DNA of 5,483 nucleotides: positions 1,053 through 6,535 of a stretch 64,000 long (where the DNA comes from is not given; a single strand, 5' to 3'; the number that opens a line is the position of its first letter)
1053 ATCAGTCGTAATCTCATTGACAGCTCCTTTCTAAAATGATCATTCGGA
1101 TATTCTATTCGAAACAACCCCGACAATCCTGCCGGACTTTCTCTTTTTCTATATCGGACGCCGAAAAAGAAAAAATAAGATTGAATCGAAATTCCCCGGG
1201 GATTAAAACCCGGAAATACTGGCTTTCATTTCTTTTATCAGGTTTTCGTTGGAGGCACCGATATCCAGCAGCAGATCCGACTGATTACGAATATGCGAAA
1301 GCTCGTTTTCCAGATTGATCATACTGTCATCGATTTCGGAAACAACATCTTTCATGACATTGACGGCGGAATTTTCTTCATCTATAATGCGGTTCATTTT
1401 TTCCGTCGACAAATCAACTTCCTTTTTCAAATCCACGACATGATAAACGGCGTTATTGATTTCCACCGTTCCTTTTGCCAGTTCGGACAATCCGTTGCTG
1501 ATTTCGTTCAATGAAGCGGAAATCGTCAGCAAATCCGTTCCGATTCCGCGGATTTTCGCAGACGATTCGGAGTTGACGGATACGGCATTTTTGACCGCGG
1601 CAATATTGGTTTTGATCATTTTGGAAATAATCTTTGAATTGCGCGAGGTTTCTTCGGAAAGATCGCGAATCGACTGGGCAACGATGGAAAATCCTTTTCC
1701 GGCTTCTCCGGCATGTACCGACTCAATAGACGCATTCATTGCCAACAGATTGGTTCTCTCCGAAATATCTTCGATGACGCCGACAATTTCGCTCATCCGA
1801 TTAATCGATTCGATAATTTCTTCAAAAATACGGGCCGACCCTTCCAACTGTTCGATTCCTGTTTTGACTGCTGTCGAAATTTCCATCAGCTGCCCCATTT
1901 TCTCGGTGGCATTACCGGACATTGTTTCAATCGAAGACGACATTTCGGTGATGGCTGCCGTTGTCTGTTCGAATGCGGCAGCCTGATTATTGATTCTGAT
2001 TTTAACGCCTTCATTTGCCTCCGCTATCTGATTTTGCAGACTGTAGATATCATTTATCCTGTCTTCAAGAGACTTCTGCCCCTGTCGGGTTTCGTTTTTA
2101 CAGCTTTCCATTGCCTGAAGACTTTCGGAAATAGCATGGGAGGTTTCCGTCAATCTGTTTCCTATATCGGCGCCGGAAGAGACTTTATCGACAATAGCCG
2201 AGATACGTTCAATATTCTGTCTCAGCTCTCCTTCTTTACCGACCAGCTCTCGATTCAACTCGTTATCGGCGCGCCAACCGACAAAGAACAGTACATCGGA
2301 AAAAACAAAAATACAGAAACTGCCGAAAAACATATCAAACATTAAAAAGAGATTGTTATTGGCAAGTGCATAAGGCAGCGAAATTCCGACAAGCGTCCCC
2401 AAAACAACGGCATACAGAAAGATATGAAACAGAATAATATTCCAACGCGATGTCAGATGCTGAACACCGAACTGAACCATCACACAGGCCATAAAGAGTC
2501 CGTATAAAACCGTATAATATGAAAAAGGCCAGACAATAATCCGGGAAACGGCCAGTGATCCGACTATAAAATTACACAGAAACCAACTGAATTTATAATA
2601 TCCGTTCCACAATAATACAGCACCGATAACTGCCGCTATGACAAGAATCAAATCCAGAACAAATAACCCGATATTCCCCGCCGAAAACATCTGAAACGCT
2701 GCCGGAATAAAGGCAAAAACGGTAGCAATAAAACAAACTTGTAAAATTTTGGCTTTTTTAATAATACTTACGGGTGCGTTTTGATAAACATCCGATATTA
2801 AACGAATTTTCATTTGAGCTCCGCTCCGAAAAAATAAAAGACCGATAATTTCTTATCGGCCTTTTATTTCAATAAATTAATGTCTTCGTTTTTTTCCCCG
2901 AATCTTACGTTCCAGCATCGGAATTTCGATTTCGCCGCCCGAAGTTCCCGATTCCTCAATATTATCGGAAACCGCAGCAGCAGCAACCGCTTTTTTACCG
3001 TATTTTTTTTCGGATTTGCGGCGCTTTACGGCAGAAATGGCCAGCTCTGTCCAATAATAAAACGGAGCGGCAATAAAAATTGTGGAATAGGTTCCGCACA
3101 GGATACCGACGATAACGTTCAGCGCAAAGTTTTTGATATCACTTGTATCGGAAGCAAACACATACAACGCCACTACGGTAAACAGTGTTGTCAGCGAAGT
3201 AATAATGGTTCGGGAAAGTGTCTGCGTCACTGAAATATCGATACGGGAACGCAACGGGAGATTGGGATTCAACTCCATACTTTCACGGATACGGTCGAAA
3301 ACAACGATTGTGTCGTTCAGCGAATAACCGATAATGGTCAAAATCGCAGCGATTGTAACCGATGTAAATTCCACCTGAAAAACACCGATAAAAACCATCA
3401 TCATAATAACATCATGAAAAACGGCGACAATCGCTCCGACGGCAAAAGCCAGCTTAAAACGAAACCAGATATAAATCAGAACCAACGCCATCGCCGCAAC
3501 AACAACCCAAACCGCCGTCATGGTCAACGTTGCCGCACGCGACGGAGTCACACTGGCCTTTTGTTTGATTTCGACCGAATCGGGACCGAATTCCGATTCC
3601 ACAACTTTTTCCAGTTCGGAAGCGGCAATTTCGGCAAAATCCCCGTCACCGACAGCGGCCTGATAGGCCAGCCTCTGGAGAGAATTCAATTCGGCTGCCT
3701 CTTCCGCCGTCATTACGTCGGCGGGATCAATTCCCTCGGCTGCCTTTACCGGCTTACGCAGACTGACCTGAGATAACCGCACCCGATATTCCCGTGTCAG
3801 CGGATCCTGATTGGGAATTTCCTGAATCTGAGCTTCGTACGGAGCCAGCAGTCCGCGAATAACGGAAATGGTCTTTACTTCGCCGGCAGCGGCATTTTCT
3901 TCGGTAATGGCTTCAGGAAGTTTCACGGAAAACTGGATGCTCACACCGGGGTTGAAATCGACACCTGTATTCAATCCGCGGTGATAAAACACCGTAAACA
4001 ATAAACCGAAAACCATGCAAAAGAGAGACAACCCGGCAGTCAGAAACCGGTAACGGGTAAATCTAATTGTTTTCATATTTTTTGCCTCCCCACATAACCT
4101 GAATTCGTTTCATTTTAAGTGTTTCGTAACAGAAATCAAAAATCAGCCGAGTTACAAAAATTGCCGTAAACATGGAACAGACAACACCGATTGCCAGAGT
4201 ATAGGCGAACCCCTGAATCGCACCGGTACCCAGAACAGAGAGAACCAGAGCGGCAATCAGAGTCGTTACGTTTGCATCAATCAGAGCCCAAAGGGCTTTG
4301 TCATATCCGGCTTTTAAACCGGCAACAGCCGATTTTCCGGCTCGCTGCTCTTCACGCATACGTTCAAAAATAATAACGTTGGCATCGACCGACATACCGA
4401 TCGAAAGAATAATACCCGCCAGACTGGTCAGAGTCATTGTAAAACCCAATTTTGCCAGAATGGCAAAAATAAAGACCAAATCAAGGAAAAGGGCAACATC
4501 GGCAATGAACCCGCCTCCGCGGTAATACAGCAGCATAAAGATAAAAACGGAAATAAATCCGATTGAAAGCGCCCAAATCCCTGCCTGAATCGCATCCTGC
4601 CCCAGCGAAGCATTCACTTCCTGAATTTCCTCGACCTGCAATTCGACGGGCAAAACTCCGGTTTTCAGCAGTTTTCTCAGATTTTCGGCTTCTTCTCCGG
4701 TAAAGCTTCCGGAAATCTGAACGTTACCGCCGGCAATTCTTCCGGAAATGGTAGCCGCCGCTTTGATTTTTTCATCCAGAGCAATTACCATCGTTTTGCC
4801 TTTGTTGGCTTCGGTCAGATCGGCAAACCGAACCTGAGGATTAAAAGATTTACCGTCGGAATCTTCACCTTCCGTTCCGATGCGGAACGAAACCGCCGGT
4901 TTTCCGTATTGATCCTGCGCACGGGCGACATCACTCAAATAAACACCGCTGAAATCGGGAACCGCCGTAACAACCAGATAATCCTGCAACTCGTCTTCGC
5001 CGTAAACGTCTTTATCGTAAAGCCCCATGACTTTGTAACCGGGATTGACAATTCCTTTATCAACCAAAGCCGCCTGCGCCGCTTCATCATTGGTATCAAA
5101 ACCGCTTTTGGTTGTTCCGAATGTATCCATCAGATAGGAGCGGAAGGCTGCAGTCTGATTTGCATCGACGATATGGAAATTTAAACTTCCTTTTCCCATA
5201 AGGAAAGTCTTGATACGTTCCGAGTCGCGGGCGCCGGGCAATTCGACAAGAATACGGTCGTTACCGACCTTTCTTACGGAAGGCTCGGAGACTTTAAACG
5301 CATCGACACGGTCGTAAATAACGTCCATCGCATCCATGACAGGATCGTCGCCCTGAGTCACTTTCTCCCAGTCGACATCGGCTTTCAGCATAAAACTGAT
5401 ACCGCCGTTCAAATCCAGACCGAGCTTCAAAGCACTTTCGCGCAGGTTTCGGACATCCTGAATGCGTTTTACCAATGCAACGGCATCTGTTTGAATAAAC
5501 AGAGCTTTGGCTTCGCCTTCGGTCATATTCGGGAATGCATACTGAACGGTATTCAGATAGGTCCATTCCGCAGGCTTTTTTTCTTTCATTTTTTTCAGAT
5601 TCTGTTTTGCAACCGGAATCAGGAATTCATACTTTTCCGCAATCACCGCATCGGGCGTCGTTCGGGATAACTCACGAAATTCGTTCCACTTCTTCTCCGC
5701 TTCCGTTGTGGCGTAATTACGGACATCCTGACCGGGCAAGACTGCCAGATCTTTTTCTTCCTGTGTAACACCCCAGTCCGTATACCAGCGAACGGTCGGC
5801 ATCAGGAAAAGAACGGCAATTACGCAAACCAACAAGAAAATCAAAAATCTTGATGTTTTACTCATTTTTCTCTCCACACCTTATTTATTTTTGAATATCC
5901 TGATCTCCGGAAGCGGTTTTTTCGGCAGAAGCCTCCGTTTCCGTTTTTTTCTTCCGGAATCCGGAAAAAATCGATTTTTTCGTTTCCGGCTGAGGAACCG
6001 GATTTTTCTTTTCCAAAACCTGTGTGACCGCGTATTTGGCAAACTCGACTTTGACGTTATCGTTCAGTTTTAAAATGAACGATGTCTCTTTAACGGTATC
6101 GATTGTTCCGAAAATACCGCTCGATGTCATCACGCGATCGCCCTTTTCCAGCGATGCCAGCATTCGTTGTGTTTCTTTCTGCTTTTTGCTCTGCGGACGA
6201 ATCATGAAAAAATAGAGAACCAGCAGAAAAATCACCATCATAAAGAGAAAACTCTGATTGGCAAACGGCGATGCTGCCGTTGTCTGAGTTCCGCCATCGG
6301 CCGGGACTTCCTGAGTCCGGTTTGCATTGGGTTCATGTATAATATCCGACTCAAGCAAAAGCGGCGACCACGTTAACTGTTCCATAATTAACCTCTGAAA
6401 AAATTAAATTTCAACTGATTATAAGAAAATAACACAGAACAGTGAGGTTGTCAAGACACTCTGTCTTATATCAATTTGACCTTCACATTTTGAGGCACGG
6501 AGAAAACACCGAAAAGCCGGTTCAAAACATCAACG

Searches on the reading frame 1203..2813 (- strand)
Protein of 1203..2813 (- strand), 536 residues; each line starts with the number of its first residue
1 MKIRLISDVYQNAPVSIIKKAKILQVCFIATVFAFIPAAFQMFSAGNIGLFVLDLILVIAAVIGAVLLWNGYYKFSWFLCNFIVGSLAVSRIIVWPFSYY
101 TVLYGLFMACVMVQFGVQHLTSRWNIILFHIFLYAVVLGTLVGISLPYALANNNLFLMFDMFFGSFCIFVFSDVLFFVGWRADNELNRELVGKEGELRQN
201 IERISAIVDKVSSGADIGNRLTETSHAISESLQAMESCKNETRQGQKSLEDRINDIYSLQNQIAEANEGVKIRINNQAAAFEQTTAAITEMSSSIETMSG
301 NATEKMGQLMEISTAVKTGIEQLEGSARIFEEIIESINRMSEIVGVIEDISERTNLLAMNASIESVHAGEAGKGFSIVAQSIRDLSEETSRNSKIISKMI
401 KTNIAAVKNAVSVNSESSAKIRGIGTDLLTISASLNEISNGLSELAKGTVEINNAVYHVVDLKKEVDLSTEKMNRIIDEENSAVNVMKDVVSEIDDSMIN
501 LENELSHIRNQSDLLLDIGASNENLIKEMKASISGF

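Call 64: search_protein_families(library=pfam, proteins=[window:1203-2813:-], max_evalue=0.001)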
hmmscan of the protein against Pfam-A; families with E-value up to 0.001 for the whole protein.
window:1203-2813:- (536 aa): 1 family
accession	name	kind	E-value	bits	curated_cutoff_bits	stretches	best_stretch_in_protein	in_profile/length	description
PF00015.26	MCPsignal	-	1.3e-23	84.1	34.6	1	319-459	14-161/172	Methyl-accepting chemotaxis protein (MCP) signalling domain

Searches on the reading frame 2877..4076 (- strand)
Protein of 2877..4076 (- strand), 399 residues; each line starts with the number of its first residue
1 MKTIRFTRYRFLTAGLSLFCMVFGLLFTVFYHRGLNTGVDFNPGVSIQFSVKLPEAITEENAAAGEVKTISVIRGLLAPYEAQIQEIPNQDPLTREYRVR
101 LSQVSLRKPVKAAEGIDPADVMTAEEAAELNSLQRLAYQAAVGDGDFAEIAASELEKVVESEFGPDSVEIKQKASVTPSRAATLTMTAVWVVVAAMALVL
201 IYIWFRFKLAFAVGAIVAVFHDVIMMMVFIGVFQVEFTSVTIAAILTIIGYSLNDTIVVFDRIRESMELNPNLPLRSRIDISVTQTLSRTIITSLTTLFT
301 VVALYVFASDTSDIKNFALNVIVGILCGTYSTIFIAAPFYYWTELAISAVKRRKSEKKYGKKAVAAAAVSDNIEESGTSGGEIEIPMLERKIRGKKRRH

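Call 64: search_protein_families(library=pfam, proteins=[window:2877-4076:-], max_evalue=0.001)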
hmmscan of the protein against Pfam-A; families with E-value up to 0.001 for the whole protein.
window:2877-4076:- (399 aa): 1 family
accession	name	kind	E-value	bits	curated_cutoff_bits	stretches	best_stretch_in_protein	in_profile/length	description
PF02355.23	SecD_SecF_C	-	2.1e-58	197.3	20.5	1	163-343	9-186/189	Protein export membrane protein SecD/SecF, C-terminal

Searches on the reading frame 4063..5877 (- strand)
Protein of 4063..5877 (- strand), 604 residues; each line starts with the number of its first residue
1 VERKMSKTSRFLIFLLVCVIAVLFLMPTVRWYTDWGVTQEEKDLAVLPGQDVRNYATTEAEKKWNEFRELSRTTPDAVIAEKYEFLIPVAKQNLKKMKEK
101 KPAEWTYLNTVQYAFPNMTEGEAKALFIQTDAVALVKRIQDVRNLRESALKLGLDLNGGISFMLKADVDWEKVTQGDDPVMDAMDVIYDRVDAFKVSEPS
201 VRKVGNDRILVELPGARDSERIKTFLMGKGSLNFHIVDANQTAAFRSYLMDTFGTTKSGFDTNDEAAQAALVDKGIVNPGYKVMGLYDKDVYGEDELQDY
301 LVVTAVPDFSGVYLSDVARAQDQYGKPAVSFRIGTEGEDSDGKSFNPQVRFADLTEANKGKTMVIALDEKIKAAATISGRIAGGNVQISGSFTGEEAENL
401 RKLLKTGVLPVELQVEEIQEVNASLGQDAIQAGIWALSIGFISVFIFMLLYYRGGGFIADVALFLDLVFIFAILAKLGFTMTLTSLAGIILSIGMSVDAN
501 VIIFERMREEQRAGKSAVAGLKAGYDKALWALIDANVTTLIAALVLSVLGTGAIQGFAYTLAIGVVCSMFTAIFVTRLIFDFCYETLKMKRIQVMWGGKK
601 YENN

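Call 64: search_protein_families(library=pfam, proteins=[window:4063-5877:-], max_evalue=0.001)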
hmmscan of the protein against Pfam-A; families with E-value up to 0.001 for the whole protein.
window:4063-5877:- (604 aa): 5 families
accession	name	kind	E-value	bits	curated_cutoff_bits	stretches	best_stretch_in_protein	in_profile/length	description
PF02355.23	SecD_SecF_C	-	1.3e-21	77.4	20.5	1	412-580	12-183/189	Protein export membrane protein SecD/SecF, C-terminal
PF22599.2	SecDF_P1_head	-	1.1e-19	70.9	27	1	297-411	9-114/114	SecDF, P1 head subdomain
PF21760.3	SecD_1st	-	7.1e-17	61.1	27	1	181-238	2-59/60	Protein translocase subunit SecDF, P1 domain, N-terminal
PF03176.21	MMPL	-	2.7e-07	30.3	20.5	1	462-573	182-292/333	MMPL family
PF00873.25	ACR_tran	-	5.5e-07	28.1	28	1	409-576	310-482/1021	AcrB/AcrD/AcrF family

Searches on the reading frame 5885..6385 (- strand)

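Call 64: search_protein_families(library=pfam, proteins=[window:5885-6385:-], max_evalue=0.001)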
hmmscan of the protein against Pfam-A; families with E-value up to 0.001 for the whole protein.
window:5885-6385:- (166 aa): 1 family
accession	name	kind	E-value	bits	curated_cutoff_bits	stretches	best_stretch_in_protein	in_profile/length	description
PF02699.20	YajC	-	3.4e-29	101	28.2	1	46-121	3-77/78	Preprotein translocase subunit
